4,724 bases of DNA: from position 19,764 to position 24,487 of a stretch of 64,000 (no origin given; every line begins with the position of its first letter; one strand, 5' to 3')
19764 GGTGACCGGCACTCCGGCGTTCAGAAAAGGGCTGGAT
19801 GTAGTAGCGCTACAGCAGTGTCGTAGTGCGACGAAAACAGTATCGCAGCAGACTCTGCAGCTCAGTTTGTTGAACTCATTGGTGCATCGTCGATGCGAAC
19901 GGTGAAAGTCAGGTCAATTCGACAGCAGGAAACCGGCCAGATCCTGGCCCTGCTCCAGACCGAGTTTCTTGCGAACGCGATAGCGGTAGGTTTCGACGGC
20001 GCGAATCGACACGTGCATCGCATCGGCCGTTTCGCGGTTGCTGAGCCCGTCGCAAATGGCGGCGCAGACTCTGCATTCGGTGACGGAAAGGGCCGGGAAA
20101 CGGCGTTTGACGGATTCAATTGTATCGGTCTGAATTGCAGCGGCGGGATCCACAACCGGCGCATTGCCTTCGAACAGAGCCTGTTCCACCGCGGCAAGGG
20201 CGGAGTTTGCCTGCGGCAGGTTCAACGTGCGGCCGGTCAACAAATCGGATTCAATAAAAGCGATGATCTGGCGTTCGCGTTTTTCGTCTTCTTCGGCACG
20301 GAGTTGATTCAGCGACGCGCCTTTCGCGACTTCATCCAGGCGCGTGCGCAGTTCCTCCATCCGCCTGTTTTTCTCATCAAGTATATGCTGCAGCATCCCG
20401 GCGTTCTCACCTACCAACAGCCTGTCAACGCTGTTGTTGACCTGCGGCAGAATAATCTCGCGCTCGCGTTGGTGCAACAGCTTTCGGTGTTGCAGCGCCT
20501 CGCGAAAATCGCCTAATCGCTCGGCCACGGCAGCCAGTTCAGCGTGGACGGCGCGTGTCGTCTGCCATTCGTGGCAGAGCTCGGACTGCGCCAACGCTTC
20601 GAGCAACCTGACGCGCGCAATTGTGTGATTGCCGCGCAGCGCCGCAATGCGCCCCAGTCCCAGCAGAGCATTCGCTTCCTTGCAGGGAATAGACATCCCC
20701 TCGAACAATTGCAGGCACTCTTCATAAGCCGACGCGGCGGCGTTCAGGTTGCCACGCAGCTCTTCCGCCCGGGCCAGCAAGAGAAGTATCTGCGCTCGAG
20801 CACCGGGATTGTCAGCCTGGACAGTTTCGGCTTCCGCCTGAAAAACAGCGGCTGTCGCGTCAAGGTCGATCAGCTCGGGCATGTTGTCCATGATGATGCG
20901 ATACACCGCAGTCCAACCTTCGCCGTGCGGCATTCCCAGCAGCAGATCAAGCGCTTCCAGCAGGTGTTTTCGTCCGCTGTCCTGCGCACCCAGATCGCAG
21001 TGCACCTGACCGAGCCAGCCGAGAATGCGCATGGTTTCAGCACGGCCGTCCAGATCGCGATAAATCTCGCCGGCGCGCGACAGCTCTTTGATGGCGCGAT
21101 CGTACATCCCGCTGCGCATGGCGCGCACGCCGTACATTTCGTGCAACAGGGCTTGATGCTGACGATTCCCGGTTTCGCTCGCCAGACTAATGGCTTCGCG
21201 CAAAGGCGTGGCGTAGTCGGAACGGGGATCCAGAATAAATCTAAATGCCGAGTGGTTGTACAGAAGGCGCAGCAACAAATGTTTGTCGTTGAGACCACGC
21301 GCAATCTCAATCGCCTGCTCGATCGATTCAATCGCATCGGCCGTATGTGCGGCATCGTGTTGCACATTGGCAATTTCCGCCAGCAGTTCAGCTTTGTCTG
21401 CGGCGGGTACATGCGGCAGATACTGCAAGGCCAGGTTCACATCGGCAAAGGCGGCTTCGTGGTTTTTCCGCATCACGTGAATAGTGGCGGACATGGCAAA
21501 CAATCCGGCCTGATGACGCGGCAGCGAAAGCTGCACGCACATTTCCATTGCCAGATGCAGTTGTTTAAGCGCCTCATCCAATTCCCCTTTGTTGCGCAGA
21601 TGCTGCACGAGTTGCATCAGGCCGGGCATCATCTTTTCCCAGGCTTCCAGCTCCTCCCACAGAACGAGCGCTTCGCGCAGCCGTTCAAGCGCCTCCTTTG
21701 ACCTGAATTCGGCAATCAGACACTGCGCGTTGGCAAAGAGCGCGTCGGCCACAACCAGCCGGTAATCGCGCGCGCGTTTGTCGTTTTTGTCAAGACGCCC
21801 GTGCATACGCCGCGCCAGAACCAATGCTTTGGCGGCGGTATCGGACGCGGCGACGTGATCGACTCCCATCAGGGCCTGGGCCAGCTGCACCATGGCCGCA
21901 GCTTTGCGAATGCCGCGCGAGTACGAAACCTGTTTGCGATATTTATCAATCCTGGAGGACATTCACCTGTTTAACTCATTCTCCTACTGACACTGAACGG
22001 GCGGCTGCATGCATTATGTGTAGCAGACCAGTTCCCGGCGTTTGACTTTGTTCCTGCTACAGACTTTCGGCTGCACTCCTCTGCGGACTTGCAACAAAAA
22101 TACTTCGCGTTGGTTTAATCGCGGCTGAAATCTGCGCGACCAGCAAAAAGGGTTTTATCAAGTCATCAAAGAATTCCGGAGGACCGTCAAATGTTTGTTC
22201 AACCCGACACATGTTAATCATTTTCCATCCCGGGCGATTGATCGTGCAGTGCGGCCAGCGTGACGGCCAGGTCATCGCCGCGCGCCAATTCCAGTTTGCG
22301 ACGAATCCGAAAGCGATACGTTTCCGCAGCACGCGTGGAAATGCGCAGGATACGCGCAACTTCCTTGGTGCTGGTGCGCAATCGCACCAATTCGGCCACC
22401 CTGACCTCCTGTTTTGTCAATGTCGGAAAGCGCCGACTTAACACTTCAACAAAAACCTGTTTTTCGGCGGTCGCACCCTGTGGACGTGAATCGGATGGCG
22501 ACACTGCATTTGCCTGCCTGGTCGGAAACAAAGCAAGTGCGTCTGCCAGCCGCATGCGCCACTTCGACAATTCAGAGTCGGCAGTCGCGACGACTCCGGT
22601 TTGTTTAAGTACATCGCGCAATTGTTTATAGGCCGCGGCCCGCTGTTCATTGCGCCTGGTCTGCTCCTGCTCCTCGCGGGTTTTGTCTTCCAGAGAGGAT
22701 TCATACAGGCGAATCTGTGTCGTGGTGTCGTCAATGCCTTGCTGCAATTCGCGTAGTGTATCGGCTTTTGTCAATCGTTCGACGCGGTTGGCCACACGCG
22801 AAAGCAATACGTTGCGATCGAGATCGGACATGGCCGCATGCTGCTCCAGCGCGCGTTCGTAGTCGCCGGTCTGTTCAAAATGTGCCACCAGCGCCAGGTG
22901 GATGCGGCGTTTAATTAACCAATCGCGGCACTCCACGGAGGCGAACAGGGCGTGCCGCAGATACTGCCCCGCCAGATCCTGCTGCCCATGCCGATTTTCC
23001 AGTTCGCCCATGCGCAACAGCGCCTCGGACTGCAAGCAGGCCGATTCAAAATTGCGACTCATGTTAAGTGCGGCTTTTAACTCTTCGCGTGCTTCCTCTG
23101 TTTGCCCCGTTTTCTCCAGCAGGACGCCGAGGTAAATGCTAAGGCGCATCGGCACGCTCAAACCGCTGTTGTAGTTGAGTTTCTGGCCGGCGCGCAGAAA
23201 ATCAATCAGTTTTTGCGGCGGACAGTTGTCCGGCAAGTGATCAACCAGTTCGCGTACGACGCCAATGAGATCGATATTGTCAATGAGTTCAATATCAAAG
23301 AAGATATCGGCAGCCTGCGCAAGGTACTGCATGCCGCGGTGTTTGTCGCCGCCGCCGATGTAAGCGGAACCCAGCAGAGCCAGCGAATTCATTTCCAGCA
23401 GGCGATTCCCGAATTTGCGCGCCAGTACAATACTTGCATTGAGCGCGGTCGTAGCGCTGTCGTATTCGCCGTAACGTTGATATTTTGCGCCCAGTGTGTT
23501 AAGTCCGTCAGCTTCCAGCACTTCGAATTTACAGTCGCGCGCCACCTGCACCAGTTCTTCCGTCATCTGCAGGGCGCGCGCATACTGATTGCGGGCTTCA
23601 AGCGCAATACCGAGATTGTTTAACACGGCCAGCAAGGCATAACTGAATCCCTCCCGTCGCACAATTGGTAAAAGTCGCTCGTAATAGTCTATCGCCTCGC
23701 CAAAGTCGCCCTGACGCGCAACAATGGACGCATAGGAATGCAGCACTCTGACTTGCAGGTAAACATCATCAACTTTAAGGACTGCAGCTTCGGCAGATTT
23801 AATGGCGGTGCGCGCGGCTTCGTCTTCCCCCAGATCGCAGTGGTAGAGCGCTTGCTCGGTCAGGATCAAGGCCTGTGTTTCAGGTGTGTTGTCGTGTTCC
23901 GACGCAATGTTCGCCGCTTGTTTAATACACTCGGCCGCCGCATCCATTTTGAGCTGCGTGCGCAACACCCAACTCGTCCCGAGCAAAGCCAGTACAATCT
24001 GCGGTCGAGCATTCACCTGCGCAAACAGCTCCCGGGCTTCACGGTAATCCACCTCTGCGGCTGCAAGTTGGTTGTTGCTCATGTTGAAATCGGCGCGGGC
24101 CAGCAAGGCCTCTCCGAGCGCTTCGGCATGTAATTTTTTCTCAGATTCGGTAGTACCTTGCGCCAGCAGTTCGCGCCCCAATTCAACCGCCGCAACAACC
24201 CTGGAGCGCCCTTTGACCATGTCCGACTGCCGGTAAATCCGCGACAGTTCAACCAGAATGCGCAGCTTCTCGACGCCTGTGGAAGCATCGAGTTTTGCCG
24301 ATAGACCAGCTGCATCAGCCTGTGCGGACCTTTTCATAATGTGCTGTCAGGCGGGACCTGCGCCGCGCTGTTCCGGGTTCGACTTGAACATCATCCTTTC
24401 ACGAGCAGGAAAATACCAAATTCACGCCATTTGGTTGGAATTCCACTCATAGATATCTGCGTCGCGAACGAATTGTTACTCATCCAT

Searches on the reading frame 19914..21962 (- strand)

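Call 15: search_protein_families(library=pfam, proteins=[window:19914-21962:-], max_evalue=0.001)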
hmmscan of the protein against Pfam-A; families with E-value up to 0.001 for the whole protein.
window:19914-21962:- (682 aa): 4 families
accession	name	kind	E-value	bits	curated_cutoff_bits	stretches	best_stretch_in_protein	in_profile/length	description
PF13424.12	TPR_12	-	4.1e-13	49.8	30.1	1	430-492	3-67/77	Tetratricopeptide repeat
PF07719.23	TPR_2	-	8.1e-10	38.5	27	0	390-420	1-31/34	Tetratricopeptide repeat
PF00196.25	GerE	-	5.8e-09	35.9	23.5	1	624-676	2-54/57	Bacterial regulatory proteins, luxR family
PF08281.18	Sigma70_r4_2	-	5.2e-06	26.4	25.7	1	638-667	25-54/54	Sigma-70, region 4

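Call 86: search_protein_families(library=ncbifam, proteins=[window:19914-21962:-], max_evalue=0.001)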
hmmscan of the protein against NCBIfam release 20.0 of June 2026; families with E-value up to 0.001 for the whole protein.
window:19914-21962:- (682 aa): 7 families
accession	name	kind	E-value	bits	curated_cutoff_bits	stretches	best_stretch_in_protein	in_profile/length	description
NF041717.1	HaaA_phane_TPR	equivalog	1.3e-10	40.1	1125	1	190-493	551-855/882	cyclophane-containing RiPP biosynthesis TPR protein HaaT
NF053520.1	HK_Porph_FimS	equivalog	5.7e-09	34.8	600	1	196-304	169-277/618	sensor histidine kinase FimS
NF040749.1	tetrathio_RR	equivalog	1.4e-08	34.6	290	1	613-670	122-179/191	tetrathionate respiration response regulator TtrR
NF052445.1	RespRegMctR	equivalog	5.8e-08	32.4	300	1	622-680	142-200/205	two-component system response regulator MctR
NF011896.0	PRK15369.1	equivalog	2.4e-06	27.3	242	1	602-674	125-199/211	two component system response regulator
NF007419.0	PRK09958.1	equivalog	8.2e-06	25.5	251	1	617-678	136-197/204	acid-sensing system DNA-binding response regulator EvgA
NF006900.1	PRK09390.1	equivalog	9.8e-06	25.2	255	1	607-668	125-186/203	response regulator FixJ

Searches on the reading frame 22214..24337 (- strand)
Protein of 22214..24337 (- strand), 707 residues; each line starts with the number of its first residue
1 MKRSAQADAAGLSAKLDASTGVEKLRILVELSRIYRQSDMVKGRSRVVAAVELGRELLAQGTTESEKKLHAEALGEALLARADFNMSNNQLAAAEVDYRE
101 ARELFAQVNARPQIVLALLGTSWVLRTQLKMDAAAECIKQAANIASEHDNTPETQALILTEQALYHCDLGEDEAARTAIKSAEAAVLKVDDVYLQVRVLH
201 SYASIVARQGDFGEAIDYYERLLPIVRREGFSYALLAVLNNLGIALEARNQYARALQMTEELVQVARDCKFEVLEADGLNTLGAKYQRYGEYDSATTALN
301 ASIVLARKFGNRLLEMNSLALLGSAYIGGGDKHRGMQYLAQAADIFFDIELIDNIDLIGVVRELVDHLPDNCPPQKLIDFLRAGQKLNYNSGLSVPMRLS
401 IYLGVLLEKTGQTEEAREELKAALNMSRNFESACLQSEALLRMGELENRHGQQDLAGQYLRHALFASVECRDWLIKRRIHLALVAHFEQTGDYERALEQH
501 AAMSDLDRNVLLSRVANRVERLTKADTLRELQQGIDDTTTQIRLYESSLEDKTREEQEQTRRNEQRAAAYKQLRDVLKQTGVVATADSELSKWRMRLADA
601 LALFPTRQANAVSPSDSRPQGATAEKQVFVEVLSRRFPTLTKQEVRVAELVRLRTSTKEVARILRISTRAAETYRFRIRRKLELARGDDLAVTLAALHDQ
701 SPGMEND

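Call 15: search_protein_families(library=pfam, proteins=[window:22214-24337:-], max_evalue=0.001)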
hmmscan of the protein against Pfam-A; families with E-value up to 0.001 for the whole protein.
window:22214-24337:- (707 aa): 9 families
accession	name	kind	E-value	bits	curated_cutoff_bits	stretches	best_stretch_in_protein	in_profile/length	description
PF13424.12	TPR_12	-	4.5e-20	72.1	30.1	2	197-267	4-76/77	Tetratricopeptide repeat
PF07719.23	TPR_2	-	2.9e-11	43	27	0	401-428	5-32/34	Tetratricopeptide repeat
PF13181.12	TPR_8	-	3.3e-09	36.6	25.7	0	403-429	7-33/34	Tetratricopeptide repeat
PF00515.34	TPR_1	-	3.9e-08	33.2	27.8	0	238-261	3-26/34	Tetratricopeptide repeat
PF13428.12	TPR_14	-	1.5e-07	31.8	23.5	0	197-223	2-28/44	Tetratricopeptide repeat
PF17874.7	TPR_MalT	-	3.1e-07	30.5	45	1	75-342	40-306/336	MalT-like TPR region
PF00196.25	GerE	-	4.4e-06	26.7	23.5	1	639-687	2-50/57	Bacterial regulatory proteins, luxR family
PF18768.7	RNPP_C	-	0.00033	20.6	26.5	1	189-265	73-150/213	RNPP family C-terminal domain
PF13176.12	TPR_7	-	0.00063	20.1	27.9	0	201-227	4-30/36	Tetratricopeptide repeat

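Call 86: search_protein_families(library=ncbifam, proteins=[window:22214-24337:-], max_evalue=0.001)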
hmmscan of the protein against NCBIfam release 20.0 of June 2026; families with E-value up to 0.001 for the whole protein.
window:22214-24337:- (707 aa): 7 families
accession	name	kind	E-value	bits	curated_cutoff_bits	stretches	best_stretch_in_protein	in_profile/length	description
NF041717.1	HaaA_phane_TPR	equivalog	2.7e-13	49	1125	1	79-350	603-866/882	cyclophane-containing RiPP biosynthesis TPR protein HaaT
NF053520.1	HK_Porph_FimS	equivalog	1.8e-10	39.8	600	1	203-342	171-310/618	sensor histidine kinase FimS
NF053617.1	SARPRegAfsRStmc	equivalog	8.4e-06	24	1430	1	98-349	722-969/986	SARP-family global regulator AfsR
NF052445.1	RespRegMctR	equivalog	2.2e-05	24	300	1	638-690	143-195/205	two-component system response regulator MctR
NF052312.1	T9SS_PorW_SprE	equivalog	0.00013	20.8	250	0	120-305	143-319/716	type IX secretion system periplasmic lipoprotein PorW/SprE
NF040959.1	MamA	equivalog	0.00031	20.2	200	0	204-304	45-133/204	magnetosome protein MamA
NF040749.1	tetrathio_RR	equivalog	0.00055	19.7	290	0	623-686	117-180/191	tetrathionate respiration response regulator TtrR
